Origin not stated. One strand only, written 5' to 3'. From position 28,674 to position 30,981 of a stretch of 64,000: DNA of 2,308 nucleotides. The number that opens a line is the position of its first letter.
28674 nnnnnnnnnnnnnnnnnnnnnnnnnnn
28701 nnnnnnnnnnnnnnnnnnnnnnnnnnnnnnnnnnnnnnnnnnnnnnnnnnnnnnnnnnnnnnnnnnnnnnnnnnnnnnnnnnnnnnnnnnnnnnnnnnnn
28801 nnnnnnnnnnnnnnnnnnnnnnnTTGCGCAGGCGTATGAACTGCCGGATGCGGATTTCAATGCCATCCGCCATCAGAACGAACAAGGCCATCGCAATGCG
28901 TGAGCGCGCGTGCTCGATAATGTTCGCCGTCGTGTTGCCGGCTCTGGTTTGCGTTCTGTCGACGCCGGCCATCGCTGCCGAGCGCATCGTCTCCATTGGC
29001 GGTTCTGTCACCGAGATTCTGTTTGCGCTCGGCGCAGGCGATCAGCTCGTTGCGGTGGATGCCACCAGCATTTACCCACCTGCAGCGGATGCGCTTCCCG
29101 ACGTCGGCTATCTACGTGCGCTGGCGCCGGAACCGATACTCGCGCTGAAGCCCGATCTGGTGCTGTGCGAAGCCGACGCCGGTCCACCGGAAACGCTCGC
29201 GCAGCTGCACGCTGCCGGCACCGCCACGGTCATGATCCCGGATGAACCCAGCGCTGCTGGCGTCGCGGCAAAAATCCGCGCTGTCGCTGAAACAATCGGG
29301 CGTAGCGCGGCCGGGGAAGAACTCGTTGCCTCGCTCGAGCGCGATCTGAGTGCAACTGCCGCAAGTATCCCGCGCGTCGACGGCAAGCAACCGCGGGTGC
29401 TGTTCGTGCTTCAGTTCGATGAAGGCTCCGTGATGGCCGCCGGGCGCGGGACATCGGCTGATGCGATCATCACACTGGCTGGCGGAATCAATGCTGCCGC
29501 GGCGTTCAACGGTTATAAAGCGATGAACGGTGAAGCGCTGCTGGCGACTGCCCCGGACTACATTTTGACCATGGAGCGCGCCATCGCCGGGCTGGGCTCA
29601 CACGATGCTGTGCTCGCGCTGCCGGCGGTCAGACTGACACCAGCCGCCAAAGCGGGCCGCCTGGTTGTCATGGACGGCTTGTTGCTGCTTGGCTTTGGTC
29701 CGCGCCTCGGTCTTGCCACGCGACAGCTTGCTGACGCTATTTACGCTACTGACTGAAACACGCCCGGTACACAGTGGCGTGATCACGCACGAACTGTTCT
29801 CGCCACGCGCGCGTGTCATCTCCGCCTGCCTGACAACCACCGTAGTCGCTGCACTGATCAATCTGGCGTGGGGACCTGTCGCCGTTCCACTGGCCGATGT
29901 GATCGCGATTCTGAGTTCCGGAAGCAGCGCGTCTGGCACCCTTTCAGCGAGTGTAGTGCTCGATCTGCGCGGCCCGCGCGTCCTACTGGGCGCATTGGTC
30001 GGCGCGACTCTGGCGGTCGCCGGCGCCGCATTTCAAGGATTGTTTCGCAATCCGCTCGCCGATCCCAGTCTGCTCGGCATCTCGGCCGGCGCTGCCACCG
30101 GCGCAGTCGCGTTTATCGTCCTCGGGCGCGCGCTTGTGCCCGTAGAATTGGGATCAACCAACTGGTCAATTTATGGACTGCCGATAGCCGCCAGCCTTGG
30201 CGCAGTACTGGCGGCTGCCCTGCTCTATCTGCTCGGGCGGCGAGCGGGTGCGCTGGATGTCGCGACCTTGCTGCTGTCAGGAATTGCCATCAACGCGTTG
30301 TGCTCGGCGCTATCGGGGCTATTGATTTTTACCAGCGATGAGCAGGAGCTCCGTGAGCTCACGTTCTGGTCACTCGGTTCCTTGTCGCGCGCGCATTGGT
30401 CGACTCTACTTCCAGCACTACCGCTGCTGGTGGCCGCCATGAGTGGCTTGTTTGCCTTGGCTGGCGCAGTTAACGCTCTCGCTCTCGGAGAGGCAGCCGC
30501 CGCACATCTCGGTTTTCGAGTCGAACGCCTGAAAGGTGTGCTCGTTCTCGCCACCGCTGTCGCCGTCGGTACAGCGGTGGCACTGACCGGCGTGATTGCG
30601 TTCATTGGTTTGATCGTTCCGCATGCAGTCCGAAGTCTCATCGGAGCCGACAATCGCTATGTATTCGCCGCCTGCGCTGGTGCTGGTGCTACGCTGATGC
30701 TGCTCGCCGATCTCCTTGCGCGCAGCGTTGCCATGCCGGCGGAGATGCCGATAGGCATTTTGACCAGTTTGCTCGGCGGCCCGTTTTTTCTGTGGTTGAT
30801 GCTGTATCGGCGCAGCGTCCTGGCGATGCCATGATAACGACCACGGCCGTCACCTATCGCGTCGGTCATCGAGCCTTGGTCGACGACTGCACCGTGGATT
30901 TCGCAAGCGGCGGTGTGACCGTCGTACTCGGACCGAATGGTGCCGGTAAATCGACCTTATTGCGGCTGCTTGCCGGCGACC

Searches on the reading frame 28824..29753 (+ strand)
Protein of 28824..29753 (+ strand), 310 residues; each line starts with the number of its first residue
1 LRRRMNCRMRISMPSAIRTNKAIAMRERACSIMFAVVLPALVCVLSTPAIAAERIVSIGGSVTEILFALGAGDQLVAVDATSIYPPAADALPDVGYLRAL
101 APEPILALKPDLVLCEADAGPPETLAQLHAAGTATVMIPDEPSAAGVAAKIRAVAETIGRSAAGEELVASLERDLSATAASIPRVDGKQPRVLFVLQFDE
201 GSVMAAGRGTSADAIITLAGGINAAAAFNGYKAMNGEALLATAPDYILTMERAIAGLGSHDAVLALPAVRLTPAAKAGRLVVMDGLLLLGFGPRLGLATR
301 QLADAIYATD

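Call 3: search_protein_families(library=ncbifam, proteins=[window:28824-29753:+], max_evalue=0.1)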
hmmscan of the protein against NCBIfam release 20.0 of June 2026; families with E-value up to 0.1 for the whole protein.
window:28824-29753:+ (310 aa): 7 families
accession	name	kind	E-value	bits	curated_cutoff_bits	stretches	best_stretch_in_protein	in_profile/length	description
TIGR04281.1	peripla_PGF_1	equivalog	1.4e-26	93.5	325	1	53-307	22-265/330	PGF-CTERM-anchored ABC transporter substrate-binding protein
NF002894.0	PRK03379.1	equivalog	8.8e-20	71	234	1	36-248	7-213/266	vitamin B12 ABC transporter substrate-binding protein BtuF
TIGR03659.1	IsdE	equivalog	2.2e-10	40.2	298.65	1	52-254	38-235/292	heme ABC transporter substrate-binding protein IsdE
TIGR03868.1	F420-O_ABCperi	hypoth_equivalog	2.6e-10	40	392.4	1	51-284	16-263/287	putative F420-0 ABC transporter substrate-binding protein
NF052484.1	sider_BP_EitA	equivalog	3.1e-08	33.1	640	2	151-286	161-303/328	siderophore ABC transporter substrate-binding protein EitA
NF007864.0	PRK10576.1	equivalog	1.9e-05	24.2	252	1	32-237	12-220/297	Fe(3+)-hydroxamate ABC transporter substrate-binding protein FhuD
NF038402.1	TroA_like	subfamily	0.077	12.6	30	0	54-149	1-94/219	helical backbone metal receptor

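Call 4: search_protein_families(library=pfam, proteins=[window:28824-29753:+], max_evalue=0.1)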
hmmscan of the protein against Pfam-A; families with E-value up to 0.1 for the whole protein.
window:28824-29753:+ (310 aa): 1 family
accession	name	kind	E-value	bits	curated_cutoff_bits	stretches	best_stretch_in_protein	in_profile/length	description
PF01497.23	Peripla_BP_2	-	3.2e-34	118.8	27.5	1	55-284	1-232/235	Periplasmic binding protein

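Call 91: search_protein_families(library=ncbifam, proteins=[window:28896-29753:+], max_evalue=0.00001)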
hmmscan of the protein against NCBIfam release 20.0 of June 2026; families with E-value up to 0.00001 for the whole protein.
window:28896-29753:+ (286 aa): 5 families
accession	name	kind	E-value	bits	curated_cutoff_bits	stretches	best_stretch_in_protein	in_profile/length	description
TIGR04281.1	peripla_PGF_1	equivalog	1.1e-26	93.9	325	1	29-283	22-265/330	PGF-CTERM-anchored ABC transporter substrate-binding protein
NF002894.0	PRK03379.1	equivalog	6.8e-20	71.3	234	1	12-224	7-213/266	vitamin B12 ABC transporter substrate-binding protein BtuF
TIGR03659.1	IsdE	equivalog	1.8e-10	40.5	298.65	1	28-230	38-235/292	heme ABC transporter substrate-binding protein IsdE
TIGR03868.1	F420-O_ABCperi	hypoth_equivalog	1.9e-10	40.5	392.4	1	27-260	16-263/287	putative F420-0 ABC transporter substrate-binding protein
NF052484.1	sider_BP_EitA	equivalog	2.6e-08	33.3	640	0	127-262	161-303/328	siderophore ABC transporter substrate-binding protein EitA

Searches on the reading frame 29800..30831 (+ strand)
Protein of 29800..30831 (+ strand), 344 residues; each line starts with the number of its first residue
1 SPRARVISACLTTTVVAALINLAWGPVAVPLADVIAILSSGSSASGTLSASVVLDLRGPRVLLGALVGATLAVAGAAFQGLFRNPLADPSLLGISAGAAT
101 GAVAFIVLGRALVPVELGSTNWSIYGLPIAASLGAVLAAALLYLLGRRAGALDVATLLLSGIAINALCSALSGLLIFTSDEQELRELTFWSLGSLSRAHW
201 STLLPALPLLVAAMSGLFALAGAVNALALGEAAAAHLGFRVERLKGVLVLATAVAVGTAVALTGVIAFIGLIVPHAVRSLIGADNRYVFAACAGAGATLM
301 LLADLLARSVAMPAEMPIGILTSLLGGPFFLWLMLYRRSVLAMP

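Call 91: search_protein_families(library=ncbifam, proteins=[window:29800-30831:+], max_evalue=0.00001)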
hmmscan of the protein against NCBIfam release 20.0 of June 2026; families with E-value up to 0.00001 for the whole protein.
window:29800-30831:+ (344 aa): 16 families
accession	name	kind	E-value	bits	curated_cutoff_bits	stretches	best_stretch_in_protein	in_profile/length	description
NF007081.0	PRK09535.1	equivalog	5.1e-71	239.9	461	1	47-337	85-361/366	vitamin B12 ABC transporter permease BtuC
NF003001.0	PRK03784.1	equivalog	3.6e-68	230.1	334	1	11-338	23-329/332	vitamin B12 ABC transporter permease BtuC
TIGR03869.1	F420-0_ABCperm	hypoth_equivalog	2e-60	204.8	437.35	1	15-339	7-323/325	putative F420-0 ABC transporter permease subunit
NF008407.0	PRK11228.1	equivalog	3.5e-57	193.8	396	1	19-334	16-326/330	iron-dicitrate ABC transporter permease FecC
NF007867.0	PRK10577.1-3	subfamily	2.8e-54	184.6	849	1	6-338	389-706/710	Fe(3+)-hydroxamate ABC transporter permease FhuB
NF007871.0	PRK10577.2-2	equivalog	3.6e-54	184.4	899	1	6-335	360-674/679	Fe(3+)-hydroxamate ABC transporter permease FhuB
NF007299.0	PRK09777.1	equivalog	7.1e-53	179.9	406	1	7-336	6-316/318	Fe(3+) dicitrate ABC transporter permease subunit FecD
NF007866.0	PRK10577.1-2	equivalog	1.6e-49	168.9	554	1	23-337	361-663/666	Fe(3+)-hydroxamate ABC transporter permease FhuB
NF007872.0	PRK10577.2-3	equivalog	1.1e-47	162.8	727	1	1-338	10-332/676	Fe(3+)-hydroxamate ABC transporter permease FhuB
NF007760.0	PRK10441.1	equivalog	3.2e-46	158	428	1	3-337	9-329/335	Fe(3+)-siderophore ABC transporter permease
NF007759.0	PRK10440.1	equivalog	3.7e-44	151.3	422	1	11-335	16-324/330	iron-enterobactin ABC transporter permease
NF007873.0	PRK10577.2-4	equivalog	1.2e-43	149.9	1012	1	10-334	331-640/646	Fe(3+)-hydroxamate ABC transporter permease FhuB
NF007870.0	PRK10577.2-1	equivalog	4.8e-40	137.8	1355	1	36-334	383-670/678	Fe(3+)-hydroxamate ABC transporter permease FhuB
NF007869.0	PRK10577.1-6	equivalog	1.9e-30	106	954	1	10-335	384-692/703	Fe(3+)-hydroxamate ABC transporter permease FhuB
NF007868.0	PRK10577.1-5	equivalog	7.8e-28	97.3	943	1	50-334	389-661/666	Fe(3+)-hydroxamate ABC transporter permease FhuB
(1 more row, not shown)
